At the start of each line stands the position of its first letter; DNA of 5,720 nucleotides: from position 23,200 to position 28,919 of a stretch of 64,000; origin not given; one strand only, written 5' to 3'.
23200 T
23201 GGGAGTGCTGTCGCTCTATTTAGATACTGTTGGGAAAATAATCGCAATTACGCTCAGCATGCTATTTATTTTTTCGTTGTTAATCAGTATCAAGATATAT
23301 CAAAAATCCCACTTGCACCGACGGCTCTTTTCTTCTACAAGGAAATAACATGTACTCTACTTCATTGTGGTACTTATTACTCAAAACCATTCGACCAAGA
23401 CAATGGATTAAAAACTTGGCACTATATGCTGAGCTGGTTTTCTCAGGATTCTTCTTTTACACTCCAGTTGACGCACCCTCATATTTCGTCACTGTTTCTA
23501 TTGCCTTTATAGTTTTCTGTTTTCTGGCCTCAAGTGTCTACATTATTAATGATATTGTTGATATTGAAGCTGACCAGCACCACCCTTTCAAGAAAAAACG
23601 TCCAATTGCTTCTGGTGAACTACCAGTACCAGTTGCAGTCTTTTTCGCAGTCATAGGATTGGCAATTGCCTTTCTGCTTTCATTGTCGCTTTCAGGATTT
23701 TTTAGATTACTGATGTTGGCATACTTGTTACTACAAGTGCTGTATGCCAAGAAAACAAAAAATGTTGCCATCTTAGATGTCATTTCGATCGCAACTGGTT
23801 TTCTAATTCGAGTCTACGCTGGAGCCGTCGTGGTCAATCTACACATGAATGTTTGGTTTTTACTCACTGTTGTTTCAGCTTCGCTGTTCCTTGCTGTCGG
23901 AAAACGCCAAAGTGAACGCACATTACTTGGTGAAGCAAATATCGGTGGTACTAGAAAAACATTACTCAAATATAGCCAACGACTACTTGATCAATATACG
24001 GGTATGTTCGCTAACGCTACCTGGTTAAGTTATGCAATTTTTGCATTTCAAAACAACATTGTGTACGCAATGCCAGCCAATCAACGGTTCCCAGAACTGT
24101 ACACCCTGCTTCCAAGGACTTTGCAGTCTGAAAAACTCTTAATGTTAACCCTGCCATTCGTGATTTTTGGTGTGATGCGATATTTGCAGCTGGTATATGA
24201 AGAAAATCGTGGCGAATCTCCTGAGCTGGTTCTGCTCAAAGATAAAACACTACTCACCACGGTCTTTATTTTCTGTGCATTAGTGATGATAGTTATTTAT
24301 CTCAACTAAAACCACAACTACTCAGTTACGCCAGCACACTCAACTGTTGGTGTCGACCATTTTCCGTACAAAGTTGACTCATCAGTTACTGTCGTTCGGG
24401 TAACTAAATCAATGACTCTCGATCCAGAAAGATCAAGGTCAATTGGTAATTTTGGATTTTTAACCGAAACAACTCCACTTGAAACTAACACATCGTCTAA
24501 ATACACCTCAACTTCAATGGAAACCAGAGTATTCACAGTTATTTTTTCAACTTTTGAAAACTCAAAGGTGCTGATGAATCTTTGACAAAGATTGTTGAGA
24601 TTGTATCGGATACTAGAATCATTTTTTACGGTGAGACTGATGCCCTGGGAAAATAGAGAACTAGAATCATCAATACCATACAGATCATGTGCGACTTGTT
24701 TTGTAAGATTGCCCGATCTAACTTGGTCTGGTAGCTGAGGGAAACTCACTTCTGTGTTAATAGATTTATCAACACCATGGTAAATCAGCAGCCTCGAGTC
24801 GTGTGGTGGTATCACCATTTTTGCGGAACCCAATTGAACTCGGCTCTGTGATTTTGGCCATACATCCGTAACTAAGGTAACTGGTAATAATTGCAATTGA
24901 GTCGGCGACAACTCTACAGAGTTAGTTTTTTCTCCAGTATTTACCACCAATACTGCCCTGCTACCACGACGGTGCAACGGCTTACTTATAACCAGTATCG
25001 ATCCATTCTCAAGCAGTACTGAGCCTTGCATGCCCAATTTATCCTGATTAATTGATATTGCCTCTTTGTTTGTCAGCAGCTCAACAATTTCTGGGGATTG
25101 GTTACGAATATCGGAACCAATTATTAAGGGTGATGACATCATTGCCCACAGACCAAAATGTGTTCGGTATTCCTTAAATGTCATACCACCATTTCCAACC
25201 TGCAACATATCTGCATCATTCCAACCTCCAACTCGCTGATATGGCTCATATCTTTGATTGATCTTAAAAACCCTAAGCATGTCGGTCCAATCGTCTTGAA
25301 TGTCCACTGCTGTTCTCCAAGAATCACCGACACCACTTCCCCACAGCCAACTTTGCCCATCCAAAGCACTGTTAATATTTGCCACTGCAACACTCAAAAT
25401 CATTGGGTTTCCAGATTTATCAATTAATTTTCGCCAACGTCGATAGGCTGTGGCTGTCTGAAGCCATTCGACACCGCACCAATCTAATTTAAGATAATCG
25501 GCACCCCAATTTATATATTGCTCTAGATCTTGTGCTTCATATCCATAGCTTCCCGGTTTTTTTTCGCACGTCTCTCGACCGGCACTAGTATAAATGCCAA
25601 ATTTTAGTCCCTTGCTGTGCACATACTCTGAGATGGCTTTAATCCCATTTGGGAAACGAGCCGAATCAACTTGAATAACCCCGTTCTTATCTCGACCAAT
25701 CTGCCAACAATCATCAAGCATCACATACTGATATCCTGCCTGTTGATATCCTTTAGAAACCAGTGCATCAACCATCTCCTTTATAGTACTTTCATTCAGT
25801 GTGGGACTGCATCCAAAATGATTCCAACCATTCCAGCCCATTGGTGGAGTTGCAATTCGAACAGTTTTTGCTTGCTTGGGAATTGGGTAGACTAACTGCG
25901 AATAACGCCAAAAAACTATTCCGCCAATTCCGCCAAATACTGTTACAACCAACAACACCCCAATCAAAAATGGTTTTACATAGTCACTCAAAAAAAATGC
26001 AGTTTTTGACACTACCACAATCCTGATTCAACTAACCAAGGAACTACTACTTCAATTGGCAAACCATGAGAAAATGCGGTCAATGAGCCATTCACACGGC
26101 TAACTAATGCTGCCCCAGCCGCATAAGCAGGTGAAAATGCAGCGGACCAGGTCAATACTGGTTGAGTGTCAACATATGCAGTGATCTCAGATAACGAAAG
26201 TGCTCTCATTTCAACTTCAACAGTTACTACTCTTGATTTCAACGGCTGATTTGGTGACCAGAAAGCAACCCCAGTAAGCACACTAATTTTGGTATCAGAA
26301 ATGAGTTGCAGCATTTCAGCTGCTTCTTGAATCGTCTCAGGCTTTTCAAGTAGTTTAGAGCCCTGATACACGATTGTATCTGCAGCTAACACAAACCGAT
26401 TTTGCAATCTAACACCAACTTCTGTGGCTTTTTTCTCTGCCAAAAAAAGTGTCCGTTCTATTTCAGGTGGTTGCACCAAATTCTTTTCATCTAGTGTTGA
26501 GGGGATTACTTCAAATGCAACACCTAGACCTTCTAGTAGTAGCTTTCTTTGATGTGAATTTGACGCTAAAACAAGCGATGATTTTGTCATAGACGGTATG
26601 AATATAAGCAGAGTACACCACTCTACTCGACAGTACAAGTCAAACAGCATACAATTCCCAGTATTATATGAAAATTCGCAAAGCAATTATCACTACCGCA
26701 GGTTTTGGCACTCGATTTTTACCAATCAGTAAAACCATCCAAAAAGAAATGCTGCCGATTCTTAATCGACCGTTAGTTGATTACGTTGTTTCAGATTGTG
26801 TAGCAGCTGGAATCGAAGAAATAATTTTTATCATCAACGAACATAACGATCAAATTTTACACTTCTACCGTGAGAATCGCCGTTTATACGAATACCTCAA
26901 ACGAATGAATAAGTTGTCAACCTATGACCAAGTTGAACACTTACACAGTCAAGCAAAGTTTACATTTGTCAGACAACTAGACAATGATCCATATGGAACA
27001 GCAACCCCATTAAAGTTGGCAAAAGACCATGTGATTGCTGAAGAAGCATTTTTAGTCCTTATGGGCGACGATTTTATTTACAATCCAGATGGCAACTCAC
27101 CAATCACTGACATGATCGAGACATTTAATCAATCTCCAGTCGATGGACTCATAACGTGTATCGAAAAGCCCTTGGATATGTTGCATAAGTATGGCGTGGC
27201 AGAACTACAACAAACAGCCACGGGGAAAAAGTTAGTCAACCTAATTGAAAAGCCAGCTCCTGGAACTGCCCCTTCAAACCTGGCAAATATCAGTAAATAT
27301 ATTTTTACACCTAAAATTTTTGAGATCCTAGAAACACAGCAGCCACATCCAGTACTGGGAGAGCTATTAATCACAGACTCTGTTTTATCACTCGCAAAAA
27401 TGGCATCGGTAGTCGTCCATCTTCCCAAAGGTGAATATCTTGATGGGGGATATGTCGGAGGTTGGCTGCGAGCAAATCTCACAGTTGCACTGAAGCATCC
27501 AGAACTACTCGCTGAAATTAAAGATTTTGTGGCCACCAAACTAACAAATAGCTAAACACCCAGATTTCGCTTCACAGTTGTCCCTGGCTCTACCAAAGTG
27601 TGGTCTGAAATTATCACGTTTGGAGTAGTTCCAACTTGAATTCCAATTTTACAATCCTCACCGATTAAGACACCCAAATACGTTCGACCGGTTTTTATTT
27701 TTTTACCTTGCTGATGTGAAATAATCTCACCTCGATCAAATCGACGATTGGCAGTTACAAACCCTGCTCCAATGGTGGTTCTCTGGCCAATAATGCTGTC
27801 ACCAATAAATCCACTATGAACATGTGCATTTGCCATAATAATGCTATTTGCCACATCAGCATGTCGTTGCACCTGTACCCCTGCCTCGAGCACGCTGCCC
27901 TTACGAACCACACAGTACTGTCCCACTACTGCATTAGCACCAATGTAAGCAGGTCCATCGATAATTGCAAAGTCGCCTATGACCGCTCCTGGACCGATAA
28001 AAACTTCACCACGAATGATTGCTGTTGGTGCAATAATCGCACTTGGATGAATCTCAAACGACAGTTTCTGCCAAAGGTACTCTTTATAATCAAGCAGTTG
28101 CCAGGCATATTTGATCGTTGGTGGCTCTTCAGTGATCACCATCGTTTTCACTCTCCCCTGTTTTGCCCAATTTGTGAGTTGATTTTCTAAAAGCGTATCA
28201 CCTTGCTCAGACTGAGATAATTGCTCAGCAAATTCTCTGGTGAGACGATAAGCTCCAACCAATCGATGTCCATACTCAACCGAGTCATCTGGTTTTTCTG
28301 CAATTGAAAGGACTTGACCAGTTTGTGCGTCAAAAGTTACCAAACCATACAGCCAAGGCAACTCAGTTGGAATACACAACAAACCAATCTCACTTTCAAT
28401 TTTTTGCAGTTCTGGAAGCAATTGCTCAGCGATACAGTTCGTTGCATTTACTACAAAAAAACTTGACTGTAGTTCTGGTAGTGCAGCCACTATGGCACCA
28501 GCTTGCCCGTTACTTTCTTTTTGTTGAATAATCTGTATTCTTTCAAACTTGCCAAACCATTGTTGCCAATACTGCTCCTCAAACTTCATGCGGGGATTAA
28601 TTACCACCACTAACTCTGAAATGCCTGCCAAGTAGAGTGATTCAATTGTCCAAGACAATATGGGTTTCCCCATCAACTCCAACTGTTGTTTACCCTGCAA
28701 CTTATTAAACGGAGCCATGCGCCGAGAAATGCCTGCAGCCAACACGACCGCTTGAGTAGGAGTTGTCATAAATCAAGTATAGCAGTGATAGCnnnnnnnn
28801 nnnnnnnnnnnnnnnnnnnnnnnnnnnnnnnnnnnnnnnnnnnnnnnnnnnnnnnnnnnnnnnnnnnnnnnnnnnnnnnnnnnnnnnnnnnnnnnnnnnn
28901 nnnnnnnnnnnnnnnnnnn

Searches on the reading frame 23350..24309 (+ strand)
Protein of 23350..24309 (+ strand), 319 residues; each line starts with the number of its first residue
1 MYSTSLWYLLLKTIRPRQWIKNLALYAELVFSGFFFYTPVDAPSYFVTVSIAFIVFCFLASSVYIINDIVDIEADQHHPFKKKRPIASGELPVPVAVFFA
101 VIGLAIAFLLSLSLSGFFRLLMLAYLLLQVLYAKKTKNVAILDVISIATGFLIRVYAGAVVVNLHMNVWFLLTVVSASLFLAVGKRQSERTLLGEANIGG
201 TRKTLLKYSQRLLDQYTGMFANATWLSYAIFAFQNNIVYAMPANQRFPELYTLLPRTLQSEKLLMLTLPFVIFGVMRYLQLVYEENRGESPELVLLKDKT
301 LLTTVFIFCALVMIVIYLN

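Call 74: search_protein_families(library=pfam, proteins=[window:23350-24309:+], max_evalue=0.00001)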
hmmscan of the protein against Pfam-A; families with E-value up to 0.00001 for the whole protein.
window:23350-24309:+ (319 aa): 1 family
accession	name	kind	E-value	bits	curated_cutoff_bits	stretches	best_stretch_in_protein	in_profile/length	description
PF01040.23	UbiA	-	1.3e-18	67.7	34.2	1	42-195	16-169/250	UbiA prenyltransferase family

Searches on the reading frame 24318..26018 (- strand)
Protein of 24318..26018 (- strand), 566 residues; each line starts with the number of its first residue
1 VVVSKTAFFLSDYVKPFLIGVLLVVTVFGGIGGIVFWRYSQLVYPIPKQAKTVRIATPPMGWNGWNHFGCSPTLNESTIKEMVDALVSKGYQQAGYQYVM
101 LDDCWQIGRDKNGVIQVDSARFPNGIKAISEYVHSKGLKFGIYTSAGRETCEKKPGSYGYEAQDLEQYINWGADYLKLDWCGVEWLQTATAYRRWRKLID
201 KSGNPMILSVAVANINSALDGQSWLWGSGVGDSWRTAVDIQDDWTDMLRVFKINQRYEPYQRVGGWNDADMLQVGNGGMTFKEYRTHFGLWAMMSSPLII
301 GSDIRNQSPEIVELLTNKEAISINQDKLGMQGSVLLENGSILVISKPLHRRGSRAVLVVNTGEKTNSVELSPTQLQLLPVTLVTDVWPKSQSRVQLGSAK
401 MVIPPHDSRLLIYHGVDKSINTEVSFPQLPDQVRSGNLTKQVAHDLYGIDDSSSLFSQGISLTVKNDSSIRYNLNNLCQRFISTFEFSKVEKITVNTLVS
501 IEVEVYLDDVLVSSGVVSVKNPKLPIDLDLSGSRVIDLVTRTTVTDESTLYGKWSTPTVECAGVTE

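Call 32: search_protein_families(library=ncbifam, proteins=[window:24318-26018:-], max_evalue=1e-10)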
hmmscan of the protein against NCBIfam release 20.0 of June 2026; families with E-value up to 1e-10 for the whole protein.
window:24318-26018:- (566 aa): 0 families

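Call 74: search_protein_families(library=pfam, proteins=[window:24318-26018:-], max_evalue=0.00001)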
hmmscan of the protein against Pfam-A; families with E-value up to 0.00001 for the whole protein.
window:24318-26018:- (566 aa): 2 families
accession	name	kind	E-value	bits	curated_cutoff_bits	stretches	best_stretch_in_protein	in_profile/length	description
PF16499.11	Melibiase_2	-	1.8e-64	218.3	23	1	57-326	1-284/284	Alpha galactosidase A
PF08305.17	NPCBM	-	1.9e-07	31.6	23.9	1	456-558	38-135/137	NPCBM/NEW2 domain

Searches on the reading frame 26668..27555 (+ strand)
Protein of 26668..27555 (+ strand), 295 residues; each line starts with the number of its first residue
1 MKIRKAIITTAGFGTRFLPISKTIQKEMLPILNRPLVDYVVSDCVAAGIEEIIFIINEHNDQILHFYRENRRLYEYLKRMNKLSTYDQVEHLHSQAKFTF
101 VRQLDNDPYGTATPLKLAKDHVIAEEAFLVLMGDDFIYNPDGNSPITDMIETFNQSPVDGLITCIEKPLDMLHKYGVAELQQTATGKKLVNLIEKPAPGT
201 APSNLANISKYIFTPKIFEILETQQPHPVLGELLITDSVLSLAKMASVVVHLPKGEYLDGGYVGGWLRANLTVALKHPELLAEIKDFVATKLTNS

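Call 74: search_protein_families(library=pfam, proteins=[window:26668-27555:+], max_evalue=0.00001)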
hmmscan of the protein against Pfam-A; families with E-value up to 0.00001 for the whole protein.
window:26668-27555:+ (295 aa): 1 family
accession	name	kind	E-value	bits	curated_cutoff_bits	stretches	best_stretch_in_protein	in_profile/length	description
PF00483.29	NTP_transferase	-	5.9e-32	111.6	21.2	1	5-255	1-223/245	Nucleotidyl transferase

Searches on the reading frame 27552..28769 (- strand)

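Call 74: search_protein_families(library=pfam, proteins=[window:27552-28769:-], max_evalue=0.00001)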
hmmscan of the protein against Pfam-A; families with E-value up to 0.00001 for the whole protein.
window:27552-28769:- (405 aa): 5 families
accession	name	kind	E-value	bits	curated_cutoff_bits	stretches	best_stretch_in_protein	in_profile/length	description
PF00483.29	NTP_transferase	-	5.6e-21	75.7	21.2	1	7-199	2-207/245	Nucleotidyl transferase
PF00132.30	Hexapep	-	4.6e-14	51.9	27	1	256-290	2-36/36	Bacterial transferase hexapeptide (six repeats)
PF12804.13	NTP_transf_3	-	1.8e-11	44.9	27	1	7-107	1-91/160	MobA-like NTP transferase domain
PF25084.1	LbH_EIF2B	-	3e-10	40.5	54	1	245-337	11-103/105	EIF2B subunit epsilon LbH domain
PF01128.25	IspD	-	9.2e-06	26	27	0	7-82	3-72/221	2-C-methyl-D-erythritol 4-phosphate cytidylyltransferase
